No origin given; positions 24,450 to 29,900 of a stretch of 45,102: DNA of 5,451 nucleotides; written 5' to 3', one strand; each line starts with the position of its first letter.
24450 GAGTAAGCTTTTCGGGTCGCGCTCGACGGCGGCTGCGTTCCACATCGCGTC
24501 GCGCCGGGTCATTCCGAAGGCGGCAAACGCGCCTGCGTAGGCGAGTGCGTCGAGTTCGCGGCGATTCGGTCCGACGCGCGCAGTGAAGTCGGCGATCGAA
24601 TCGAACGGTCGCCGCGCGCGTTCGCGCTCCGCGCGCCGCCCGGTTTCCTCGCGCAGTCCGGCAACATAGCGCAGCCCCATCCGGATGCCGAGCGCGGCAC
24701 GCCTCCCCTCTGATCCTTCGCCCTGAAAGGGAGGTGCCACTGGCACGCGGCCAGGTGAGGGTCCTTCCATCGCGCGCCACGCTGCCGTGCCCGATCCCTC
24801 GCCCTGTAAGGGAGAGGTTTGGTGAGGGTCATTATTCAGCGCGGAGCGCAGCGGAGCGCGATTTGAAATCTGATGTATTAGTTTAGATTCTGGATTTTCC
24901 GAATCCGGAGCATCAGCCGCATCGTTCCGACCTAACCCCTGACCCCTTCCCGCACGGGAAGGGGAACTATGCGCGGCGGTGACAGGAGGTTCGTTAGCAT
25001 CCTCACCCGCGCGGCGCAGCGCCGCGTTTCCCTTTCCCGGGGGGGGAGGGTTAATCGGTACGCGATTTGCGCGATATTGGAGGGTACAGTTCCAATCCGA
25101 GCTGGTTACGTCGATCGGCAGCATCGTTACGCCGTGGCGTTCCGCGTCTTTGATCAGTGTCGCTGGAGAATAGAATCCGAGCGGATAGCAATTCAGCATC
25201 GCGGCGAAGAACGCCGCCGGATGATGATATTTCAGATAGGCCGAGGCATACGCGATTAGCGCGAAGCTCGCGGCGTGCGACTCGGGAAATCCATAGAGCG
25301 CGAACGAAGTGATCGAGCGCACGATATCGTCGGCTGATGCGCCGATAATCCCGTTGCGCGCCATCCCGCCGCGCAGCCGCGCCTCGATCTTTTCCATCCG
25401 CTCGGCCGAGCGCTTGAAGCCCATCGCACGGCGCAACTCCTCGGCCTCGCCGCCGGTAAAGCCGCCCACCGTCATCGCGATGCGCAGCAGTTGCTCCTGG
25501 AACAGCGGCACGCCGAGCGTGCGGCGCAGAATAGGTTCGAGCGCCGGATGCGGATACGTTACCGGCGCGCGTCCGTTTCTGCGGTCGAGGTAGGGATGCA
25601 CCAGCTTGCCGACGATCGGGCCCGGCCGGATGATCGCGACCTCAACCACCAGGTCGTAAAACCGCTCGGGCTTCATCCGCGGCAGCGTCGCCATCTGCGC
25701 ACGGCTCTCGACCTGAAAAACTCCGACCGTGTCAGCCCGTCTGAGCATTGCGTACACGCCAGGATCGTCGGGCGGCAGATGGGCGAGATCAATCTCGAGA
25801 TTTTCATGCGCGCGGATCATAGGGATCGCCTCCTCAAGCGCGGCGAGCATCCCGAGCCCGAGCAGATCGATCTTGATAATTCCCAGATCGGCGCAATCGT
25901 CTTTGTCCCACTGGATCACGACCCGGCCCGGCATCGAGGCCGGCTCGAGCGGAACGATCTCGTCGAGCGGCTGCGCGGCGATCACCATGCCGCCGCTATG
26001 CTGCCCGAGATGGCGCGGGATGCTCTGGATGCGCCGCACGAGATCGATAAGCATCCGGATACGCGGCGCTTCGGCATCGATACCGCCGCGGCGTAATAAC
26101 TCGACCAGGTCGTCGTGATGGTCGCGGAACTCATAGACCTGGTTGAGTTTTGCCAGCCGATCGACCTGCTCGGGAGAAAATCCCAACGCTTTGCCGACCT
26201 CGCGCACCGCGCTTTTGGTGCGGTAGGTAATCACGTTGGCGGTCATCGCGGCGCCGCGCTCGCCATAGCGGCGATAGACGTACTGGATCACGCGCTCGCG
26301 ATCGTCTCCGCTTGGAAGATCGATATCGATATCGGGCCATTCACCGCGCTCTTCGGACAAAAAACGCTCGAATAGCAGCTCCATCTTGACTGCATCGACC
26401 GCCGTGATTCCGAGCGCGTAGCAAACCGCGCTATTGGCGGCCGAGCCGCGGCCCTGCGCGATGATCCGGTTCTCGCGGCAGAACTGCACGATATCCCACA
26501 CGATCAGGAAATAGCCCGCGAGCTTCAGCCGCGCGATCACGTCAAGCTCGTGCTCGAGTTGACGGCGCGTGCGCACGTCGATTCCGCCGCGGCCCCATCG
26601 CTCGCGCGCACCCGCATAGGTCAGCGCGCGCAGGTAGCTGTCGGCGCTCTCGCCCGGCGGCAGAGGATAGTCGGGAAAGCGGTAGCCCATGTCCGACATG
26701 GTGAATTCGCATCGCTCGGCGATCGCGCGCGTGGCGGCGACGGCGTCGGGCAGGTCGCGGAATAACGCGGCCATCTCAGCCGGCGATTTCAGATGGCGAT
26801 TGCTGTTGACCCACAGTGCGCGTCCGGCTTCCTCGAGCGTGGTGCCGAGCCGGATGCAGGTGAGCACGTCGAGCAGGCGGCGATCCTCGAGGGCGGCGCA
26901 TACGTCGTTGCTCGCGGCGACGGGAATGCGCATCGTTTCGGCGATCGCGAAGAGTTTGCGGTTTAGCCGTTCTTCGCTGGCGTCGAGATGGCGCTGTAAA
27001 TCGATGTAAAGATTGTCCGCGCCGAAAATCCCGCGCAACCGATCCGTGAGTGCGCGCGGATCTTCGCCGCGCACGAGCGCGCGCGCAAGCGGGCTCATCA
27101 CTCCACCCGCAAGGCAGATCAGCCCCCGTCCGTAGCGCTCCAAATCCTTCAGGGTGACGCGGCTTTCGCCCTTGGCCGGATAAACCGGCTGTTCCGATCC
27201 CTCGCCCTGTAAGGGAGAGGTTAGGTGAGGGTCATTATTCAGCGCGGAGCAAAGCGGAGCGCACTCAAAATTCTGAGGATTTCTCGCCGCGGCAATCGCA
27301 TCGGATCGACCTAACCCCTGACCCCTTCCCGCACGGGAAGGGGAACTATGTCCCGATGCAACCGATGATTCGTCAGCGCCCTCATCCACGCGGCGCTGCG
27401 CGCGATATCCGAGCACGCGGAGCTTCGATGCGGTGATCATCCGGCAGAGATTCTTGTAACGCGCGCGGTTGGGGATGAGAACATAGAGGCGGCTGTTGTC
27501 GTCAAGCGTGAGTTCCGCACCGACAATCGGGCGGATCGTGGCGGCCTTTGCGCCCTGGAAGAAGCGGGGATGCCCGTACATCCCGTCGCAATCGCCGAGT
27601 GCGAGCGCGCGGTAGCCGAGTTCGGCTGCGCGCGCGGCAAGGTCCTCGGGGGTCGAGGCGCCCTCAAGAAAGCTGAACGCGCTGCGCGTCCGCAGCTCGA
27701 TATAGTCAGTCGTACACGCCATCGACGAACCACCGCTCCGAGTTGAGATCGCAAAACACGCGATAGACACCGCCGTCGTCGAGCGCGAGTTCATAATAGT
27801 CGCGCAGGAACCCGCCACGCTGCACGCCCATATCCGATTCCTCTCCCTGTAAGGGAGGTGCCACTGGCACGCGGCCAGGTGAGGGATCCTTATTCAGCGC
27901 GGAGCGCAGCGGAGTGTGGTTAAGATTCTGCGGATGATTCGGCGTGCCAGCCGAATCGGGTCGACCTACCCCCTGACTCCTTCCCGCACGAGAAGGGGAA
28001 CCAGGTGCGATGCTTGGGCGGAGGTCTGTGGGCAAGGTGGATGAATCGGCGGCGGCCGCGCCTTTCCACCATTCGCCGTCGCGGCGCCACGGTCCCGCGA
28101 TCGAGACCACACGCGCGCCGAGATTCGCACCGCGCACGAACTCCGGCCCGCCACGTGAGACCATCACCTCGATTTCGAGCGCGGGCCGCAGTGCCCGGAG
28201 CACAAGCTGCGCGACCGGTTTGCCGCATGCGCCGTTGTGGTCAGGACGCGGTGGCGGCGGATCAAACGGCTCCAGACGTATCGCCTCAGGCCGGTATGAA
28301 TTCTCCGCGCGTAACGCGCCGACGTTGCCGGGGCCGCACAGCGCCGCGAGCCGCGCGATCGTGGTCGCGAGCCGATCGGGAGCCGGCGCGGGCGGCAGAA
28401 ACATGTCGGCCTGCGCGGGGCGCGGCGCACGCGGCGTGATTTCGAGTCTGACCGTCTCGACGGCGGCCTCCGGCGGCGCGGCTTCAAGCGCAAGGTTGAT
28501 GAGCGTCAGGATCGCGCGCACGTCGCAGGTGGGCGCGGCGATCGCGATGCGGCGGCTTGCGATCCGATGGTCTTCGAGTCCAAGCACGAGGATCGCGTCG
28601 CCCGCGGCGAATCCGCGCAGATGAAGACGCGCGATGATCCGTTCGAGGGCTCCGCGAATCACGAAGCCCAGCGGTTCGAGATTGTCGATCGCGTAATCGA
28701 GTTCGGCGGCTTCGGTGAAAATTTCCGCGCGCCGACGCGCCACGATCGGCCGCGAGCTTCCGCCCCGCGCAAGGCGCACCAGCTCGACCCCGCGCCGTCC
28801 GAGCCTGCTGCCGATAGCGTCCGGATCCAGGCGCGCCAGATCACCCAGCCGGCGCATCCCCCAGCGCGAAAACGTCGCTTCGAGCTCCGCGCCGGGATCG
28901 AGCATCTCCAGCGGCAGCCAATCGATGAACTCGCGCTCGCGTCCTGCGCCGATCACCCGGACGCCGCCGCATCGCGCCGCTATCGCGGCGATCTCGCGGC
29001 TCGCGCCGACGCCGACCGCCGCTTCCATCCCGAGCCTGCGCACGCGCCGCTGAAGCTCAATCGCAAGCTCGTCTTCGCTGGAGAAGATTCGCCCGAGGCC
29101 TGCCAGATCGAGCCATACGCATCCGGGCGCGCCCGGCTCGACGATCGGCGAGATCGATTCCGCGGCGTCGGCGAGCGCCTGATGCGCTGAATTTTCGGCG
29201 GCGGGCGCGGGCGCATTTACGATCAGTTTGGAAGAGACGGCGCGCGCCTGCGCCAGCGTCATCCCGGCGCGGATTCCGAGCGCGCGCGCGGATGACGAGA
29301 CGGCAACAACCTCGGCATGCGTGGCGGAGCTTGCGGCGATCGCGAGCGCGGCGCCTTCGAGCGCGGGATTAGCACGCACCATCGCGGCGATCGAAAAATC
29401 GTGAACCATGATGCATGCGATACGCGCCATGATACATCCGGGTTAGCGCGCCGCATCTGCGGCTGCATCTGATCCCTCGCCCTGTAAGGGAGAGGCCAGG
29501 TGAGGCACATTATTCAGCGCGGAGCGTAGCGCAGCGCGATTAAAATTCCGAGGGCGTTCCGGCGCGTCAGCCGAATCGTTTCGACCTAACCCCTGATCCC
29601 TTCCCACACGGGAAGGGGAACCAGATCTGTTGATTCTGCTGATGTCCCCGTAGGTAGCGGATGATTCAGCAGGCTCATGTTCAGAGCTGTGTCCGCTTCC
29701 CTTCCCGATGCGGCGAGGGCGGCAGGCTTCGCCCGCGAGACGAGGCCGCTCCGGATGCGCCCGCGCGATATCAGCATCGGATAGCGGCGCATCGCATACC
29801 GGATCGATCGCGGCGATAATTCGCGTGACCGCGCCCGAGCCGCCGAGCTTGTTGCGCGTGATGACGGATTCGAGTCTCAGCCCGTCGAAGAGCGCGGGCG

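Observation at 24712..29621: One hairpin-ended ~150-175 bp repeat is inserted in frame in imuA, in imuB and twice in dnaE2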

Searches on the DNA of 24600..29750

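Call 52: search_rna_families(source=window, start=24600, end=29750, threshold=evalue, max_evalue=1)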
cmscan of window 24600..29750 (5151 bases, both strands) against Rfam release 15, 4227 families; matches with E-value up to 1: 1.
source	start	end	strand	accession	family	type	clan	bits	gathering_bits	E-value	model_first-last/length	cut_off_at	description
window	25982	26110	-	RF02243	Xoo8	Gene; sRNA;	-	20.9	90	0.0065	1-323/323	no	Proteobacterial sRNA Xoo8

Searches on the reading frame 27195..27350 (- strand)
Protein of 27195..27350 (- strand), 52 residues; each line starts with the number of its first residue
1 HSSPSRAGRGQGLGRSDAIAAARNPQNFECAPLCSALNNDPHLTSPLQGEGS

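Call 31: find_homologous_proteins(query=A4, max_evalue=0.001)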
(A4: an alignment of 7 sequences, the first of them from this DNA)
Query A4 (7 sequences) (52 aa, profile of the alignment): 1 proteins with E <= 0.001 among 6140 candidates.
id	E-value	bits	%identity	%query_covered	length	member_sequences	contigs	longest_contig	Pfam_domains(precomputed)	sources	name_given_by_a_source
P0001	5.2e-5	41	68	48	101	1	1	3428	-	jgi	jgi:hypothetical protein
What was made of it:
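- Tried and rejected: It was insensitive for this low-complexity query and says nothing about other host genes (call 31).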
